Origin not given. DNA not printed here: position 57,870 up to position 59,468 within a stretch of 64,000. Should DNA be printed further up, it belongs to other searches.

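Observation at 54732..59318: Defence island next to tRNA-Glu: fused Type IIG restriction-methyltransferase plus a convergent RmuC-like PD-(D/E)xK protein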

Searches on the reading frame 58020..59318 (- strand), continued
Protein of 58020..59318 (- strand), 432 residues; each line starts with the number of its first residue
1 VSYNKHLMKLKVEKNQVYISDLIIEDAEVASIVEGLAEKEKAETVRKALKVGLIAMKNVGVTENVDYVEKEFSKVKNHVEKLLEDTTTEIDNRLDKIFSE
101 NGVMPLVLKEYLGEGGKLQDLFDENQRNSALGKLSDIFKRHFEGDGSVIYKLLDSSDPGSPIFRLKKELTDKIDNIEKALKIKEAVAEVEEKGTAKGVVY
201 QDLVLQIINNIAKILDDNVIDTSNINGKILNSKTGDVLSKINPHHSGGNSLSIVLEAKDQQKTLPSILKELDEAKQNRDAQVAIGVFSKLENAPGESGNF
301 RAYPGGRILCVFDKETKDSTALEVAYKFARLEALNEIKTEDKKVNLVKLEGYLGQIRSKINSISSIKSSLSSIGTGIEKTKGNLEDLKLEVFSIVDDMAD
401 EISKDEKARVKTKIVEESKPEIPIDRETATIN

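Call 61: find_related_loci(query=window:58020-59318:-, collection=viral_contigs, flank=8000)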
Query window:58020-59318:- (432 aa) in viral_contigs; peptide patterns used: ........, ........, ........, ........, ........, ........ (x = any residue, [..] = any of these).
18 stretches matched a pattern, but none encodes a relative of the query by tblastn (E <= 1e-3).

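Call 65: search_dna_similar(query=window:58020-59318:-, collection=plasmids, mode=protein, max_rows=10)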
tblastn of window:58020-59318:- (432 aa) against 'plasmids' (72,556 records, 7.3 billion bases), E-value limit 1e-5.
Records with a match: 6; places in all: 6; records where one place covers at least 80% of the query: 0.
Best place of each record, by identity: <60% 6.
By first word of the organism name: Halobaculum 2; Natrinema 1; Halobiforma 1; Salinigranum 1; Methanomethylovorans 1.
By predicted mobility (MOB-suite, as given by PLSDB): non-mobilizable 6.
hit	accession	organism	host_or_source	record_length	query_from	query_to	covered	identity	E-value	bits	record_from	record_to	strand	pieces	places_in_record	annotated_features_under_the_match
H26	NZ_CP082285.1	Halobaculum rubrum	sediment sample,sediment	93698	13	335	75%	27.3%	2e-18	96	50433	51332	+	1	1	hypothetical protein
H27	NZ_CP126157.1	Halobaculum litoreum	cell culture,sediment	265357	13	335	75%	27.0%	1e-18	96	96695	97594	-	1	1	hypothetical protein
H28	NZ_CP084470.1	Natrinema salinisoli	cell culture,saline soil sediment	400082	8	335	76%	25.8%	4e-18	94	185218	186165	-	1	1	hypothetical protein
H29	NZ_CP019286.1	Halobiforma lacisalsi AJ5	Ayakekumsalt Lake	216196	8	335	76%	25.5%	3e-17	92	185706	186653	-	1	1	restriction endonuclease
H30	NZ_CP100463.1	Salinigranum marinum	cell culture,Saline soil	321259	8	334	76%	22.5%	2e-9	67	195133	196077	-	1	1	hypothetical protein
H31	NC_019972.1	Methanomethylovorans hollandica DSM 15978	-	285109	16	169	36%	28.8%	1e-6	59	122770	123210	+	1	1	restriction endonuclease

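Call 68: get_annotated_region(hit=H29, flank=7000)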
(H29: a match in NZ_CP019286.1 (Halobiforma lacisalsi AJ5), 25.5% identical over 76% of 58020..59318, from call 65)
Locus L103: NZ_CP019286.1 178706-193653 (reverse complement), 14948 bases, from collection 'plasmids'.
description: Halobiforma lacisalsi AJ5 plasmid pHLAJ5I, complete sequence
organism: Halobiforma lacisalsi AJ5 (NCBI taxid 358396)
taxonomy: Archaea; Euryarchaeota; Halobacteria; Halobacteriales; Natrialbaceae; Halobiforma; Halobiforma lacisalsi; Halobiforma lacisalsi AJ5
host: -; source: Ayakekumsalt Lake; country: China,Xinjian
typing (MOB-suite, as given by PLSDB): non-mobilizable; mating-pair formation MPF_T
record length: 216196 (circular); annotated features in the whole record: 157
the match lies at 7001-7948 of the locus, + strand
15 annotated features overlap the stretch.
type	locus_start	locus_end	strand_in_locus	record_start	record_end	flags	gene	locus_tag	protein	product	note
CDS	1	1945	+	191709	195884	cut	-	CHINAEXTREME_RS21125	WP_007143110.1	ATP-binding protein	-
CDS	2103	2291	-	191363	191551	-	-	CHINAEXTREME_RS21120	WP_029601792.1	hypothetical protein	-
CDS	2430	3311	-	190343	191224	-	-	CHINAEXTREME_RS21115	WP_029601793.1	hypothetical protein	-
CDS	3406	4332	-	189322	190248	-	-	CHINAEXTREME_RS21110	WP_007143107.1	transcription initiation factor IIB family protein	-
CDS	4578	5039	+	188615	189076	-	-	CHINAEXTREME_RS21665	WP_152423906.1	hypothetical protein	-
CDS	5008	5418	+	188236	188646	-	-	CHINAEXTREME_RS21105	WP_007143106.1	hypothetical protein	-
CDS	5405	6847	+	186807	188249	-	-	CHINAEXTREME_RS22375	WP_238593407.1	hypothetical protein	-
CDS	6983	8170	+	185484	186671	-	-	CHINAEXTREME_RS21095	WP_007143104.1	restriction endonuclease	-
CDS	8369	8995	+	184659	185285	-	-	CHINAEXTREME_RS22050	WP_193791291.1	hypothetical protein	-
CDS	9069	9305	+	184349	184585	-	-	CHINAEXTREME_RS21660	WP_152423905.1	hypothetical protein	-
CDS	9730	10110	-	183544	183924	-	-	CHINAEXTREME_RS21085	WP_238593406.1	TFIIB-type zinc ribbon-containing protein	-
CDS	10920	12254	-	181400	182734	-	-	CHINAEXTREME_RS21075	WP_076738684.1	IS4 family transposase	-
CDS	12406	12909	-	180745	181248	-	-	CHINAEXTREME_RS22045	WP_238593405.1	winged helix-turn-helix domain-containing protein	-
CDS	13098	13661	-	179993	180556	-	-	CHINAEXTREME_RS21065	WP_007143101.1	hypothetical protein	-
CDS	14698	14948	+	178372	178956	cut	-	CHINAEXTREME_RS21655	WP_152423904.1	hypothetical protein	-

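Call 69: get_annotated_region(hit=H26, flank=7000)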
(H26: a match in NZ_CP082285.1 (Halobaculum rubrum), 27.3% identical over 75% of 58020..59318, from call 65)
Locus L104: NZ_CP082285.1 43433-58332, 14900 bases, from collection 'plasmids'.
description: Halobaculum rubrum strain C46 plasmid unnamed1, complete sequence
organism: Halobaculum rubrum (NCBI taxid 2872158)
taxonomy: Archaea; Euryarchaeota; Halobacteria; Halobacteriales; Haloferacaceae; Halobaculum; Halobaculum rubrum
host: -; source: sediment sample,sediment; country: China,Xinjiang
typing (MOB-suite, as given by PLSDB): non-mobilizable
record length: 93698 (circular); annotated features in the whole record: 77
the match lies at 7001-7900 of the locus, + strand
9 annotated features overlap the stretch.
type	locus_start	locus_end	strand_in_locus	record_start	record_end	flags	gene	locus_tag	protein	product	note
CDS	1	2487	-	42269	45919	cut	-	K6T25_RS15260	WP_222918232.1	hypothetical protein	-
CDS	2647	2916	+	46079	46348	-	-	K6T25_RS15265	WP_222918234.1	hypothetical protein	-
CDS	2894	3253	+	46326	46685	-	-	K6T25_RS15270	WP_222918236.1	hypothetical protein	-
CDS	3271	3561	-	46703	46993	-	-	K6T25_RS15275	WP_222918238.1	hypothetical protein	-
CDS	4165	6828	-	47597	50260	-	-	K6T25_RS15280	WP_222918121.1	helix-hairpin-helix domain-containing protein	-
CDS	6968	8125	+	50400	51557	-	-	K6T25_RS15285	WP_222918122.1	hypothetical protein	-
CDS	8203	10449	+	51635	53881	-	-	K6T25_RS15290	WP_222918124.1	AAA domain-containing protein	-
CDS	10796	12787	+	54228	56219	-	-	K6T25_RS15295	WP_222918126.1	VWA domain-containing protein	-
CDS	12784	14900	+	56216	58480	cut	-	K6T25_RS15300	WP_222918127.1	MBL fold metallo-hydrolase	-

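Call 70: get_annotated_region(hit=H31, flank=7000)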
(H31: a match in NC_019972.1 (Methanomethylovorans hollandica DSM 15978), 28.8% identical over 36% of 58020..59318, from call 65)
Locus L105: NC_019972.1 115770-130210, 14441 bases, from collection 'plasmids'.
description: Methanomethylovorans hollandica DSM 15978 plasmid pMETHO01, complete sequence
organism: Methanomethylovorans hollandica DSM 15978 (NCBI taxid 867904)
taxonomy: Archaea; Euryarchaeota; Methanomicrobia; Methanosarcinales; Methanosarcinaceae; Methanomethylovorans; Methanomethylovorans hollandica; Methanomethylovorans hollandica DSM 15978
host: -; source: -; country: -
typing (MOB-suite, as given by PLSDB): non-mobilizable; replicon rep_cluster_57
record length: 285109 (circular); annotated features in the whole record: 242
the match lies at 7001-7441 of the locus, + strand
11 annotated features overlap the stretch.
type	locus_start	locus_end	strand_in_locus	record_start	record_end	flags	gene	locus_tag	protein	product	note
CDS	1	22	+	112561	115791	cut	-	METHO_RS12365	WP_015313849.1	helicase-related protein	-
CDS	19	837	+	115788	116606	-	-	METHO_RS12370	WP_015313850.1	DUF4391 domain-containing protein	-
CDS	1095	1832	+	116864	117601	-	-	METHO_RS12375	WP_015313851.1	hypothetical protein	-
CDS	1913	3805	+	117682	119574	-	-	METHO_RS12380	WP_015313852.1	site-specific DNA-methyltransferase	GO:0006306 - DNA methylation [Evidence IEA]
CDS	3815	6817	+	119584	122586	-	-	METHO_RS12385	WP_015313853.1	DEAD/DEAH box helicase family protein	-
CDS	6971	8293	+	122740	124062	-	-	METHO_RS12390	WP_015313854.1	restriction endonuclease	GO:0009307 - DNA restriction-modification system [Evidence IEA]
CDS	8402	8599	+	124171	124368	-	-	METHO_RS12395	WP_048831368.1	hypothetical protein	-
CDS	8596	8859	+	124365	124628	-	-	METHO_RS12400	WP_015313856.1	type II toxin-antitoxin system RelE/ParE family toxin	GO:0030541 - plasmid partitioning [Evidence IEA]; GO:0051290 - protein heterotetramerization [Evidence IEA]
CDS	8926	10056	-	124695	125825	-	-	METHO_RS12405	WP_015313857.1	hypothetical protein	-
CDS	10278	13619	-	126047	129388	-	-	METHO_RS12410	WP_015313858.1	molecular chaperone of HSP90 family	-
CDS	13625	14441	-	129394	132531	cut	-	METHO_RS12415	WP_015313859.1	helicase-related protein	-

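Call 80: find_encoding_contigs(protein=P0003, flank=8000, max_places=2)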
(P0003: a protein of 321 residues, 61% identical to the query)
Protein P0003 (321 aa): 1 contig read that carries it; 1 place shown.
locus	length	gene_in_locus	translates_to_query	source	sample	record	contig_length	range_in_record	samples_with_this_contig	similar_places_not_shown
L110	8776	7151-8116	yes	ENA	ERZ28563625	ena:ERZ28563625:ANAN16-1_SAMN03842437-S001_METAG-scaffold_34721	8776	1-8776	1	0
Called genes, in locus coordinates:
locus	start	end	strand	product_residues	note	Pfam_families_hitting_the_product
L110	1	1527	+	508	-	?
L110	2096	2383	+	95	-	-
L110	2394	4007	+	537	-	PF00682:HMGL-like, PF22617:HCS_D2, PF08502:LeuA_dimer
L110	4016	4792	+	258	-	PF01513:NAD_kinase (weak)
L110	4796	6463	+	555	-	PF00133:tRNA-synt_1, PF09334:tRNA-synt_1g, PF13603:tRNA-synt_1_2, PF01555:N6_N4_Mtase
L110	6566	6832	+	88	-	-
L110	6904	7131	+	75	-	-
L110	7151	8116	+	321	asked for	-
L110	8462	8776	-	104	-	?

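Call 81: find_encoding_contigs(protein=P0040, flank=8000, max_places=3)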
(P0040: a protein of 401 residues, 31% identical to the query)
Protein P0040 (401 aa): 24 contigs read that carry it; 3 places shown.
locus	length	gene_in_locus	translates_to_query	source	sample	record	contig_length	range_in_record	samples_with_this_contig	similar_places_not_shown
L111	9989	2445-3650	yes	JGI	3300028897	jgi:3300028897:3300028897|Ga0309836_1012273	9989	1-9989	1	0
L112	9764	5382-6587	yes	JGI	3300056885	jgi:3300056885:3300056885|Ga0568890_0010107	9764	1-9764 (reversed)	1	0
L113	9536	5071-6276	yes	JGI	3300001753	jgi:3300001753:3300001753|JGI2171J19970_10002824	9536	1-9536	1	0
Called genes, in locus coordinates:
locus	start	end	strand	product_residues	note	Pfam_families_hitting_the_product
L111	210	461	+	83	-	-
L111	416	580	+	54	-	-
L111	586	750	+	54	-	PF23477:zf_Tbcl_2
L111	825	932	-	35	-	-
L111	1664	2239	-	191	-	PF00705:PCNA_N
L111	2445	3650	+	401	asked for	-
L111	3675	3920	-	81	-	-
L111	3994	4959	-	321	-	-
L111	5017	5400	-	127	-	PF03965:Penicillinase_R (faint)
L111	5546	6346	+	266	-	PF13546:DDE_5 (faint)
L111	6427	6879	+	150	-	PF01037:AsnC_trans_reg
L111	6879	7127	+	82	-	-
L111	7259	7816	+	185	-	PF00352:TBP, PF11858:DUF3378 (faint), PF00352:TBP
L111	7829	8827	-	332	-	PF08271:Zn_Ribbon_TF, PF00382:TFIIB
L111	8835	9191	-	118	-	PF24657:DUF7646 (faint)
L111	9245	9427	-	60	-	-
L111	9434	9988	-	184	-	?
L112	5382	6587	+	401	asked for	-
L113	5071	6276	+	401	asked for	-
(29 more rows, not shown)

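Call 82: find_encoding_contigs(protein=P0011, flank=8000, max_places=2)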
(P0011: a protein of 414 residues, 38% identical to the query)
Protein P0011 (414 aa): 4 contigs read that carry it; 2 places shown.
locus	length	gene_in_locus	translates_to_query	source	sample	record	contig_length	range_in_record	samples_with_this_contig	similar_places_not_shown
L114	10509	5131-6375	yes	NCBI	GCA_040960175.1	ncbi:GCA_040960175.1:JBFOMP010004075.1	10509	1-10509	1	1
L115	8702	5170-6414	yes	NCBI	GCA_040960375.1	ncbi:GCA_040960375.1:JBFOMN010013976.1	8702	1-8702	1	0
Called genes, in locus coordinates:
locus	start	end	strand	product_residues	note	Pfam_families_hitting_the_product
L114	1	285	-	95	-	?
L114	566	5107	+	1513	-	PF02562:PhoH (faint), PF13086:AAA_11, PF13245:AAA_19 (faint), PF13604:AAA_30 (weak), PF13087:AAA_12, PF01396:Zn_ribbon_Top1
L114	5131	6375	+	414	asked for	-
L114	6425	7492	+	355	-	PF01580:FtsK_SpoIIIE, PF09397:FtsK_gamma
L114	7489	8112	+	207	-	PF17854:FtsK_alpha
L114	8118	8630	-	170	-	PF00565:SNase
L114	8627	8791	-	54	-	PF04014:MazE_antitoxin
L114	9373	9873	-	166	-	-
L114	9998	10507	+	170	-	?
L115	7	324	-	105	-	-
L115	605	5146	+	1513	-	PF02562:PhoH (faint), PF13086:AAA_11, PF13245:AAA_19 (faint), PF13604:AAA_30 (weak), PF13087:AAA_12, PF01396:Zn_ribbon_Top1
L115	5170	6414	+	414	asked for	-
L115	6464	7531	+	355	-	PF01580:FtsK_SpoIIIE, PF09397:FtsK_gamma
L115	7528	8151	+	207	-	PF17854:FtsK_alpha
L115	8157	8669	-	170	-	PF00565:SNase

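Call 93: search_protein_families(library=pfam, proteins=[L105:6971-8293:+, L104:6968-8125:+, L103:6983-8170:+, L104:8203-10449:+, L001:11345-11884:+, L009:1893-2438:+, L001:8890-9543:-], max_evalue=0.01)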
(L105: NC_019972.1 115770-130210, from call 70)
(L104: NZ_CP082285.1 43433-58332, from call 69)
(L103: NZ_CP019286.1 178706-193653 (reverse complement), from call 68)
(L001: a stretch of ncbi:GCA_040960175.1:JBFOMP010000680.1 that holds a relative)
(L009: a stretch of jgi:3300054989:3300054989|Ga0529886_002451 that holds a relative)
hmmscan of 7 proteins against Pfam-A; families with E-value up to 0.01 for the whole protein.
L105:6971-8293:+ (440 aa): 1 family
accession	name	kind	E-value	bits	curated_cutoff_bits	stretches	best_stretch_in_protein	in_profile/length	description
PF04471.18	Mrr_cat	-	3.5e-06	27.6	21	1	238-324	5-85/115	Restriction endonuclease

L104:6968-8125:+ (385 aa): 1 family
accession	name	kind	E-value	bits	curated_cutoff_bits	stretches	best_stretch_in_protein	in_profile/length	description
PF04471.18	Mrr_cat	-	0.00088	19.8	21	1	174-261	5-85/115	Restriction endonuclease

L103:6983-8170:+ (395 aa): 4 families
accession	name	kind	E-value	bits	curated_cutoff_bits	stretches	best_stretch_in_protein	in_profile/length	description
PF04471.18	Mrr_cat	-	0.00099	19.7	21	1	185-272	6-86/115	Restriction endonuclease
PF04513.17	Baculo_PEP_C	-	0.0014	19.1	38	0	332-391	39-96/140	Baculovirus polyhedron envelope protein, PEP, C terminus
PF12699.13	phiKZ_IP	-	0.0074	16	27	0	325-392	285-359/387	phiKZ-like phage internal head proteins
PF01442.23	Apolipoprotein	-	0.0088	16.2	90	0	332-392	38-100/190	Apolipoprotein A1/A4/E domain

L104:8203-10449:+ (748 aa): 11 families
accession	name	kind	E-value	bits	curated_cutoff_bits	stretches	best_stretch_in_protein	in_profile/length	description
PF13087.12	AAA_12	-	3.5e-45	154.4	27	1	520-706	1-193/195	AAA domain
PF13086.12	AAA_11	-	1.5e-37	130.2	27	2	341-404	1-71/257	AAA domain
PF13604.12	AAA_30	-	7.7e-15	55.6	27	1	341-509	1-131/191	AAA domain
PF13245.12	AAA_19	-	1.6e-10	41.7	25.1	1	346-509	1-132/134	AAA domain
PF01443.25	Viral_helicase1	-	8.6e-08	32.7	21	1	467-524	54-115/228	Viral superfamily 1 RNA helicase core domain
PF09848.15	SLFN-g3_helicase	-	0.0003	20.6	24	1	359-554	3-167/354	Schlafen group 3, DNA/RNA helicase domain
PF04851.21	ResIII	-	0.00079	19.8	22.5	1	342-479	4-134/164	Type III restriction enzyme, res subunit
PF13538.12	UvrD_C_2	-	0.00092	19.5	27.4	0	648-704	2-52/52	UvrD-like helicase C-terminal domain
PF13191.12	AAA_16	-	0.0012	19.8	32.6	1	358-483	25-145/167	AAA ATPase domain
PF13401.12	AAA_22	-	0.0017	19.1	27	1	358-479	6-93/130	AAA domain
PF13479.12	AAA_24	-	0.0074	16.6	27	0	360-482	5-76/195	AAA domain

L001:11345-11884:+ (179 aa): 19 families
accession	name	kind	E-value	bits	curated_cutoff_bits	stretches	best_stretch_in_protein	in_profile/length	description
PF01396.24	Zn_ribbon_Top1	-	1.3e-09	38.2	32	1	56-75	1-20/39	Topoisomerase DNA binding C4 zinc finger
PF13240.11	Zn_Ribbon_1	-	1.7e-05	24.9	25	0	4-14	1-11/23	zinc-ribbon domain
PF09723.15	Zn_ribbon_8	-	0.00026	21.4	34.4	0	56-65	26-36/41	Zinc ribbon domain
PF06221.18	zf-C2HC5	-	0.00047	20.5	25.8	0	53-71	31-49/54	Putative zinc finger motif, C2HC5-type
PF17309.7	DUF5356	-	0.00099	19.5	26.4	0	15-34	31-50/135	Family of unknown function (DUF5356)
PF04606.18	Ogr_Delta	-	0.0012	19.2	26.3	0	58-72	1-15/47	Ogr/Delta-like zinc finger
PF14255.11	Cys_rich_CPXG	-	0.0014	19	25.2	0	98-125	14-40/52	Cysteine-rich CPXCG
PF13453.11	Zn_ribbon_TFIIB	-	0.0014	18.4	22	0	4-27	1-22/41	Transcription factor zinc-finger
PF10122.14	Zn_ribbon_Com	-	0.0017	18.2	22.9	0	37-63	2-31/52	Mu-like prophage protein Com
PF12760.12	Zn_ribbon_IS1595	-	0.0019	18.6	25.4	0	4-28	20-41/46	Transposase zinc-ribbon domain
PF06827.20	zf-FPG_IleRS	-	0.002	18.4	21.3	0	3-14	2-13/30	Zinc finger found in FPG and IleRS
PF04423.19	Rad50_zn_hook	-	0.0025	18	24.3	0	96-119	7-29/52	Rad50 zinc hook motif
PF03119.21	DNA_ligase_ZBD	-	0.0026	18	25.8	0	58-67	1-10/27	NAD-dependent DNA ligase C4 zinc finger domain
PF07754.17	HVO_2753_ZBP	-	0.0031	17.7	33.2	0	48-68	8-28/46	Small zinc finger protein HVO_2753-like, Zn-binding pocket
PF01096.23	Zn_ribbon_TFIIS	-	0.005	17.1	21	0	58-65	2-9/39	Transcription factor S-II (TFIIS)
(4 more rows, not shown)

L009:1893-2438:+ (181 aa): 0 families

L001:8890-9543:- (217 aa): 2 families
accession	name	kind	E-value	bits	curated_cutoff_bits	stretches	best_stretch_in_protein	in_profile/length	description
PF12705.13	PDDEXK_1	-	4.8e-09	37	22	2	92-213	123-244/247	PD-(D/E)XK nuclease superfamily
PF01930.23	Cas_Cas4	-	0.0046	17.5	22.7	0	103-214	61-157/160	Domain of unknown function DUF83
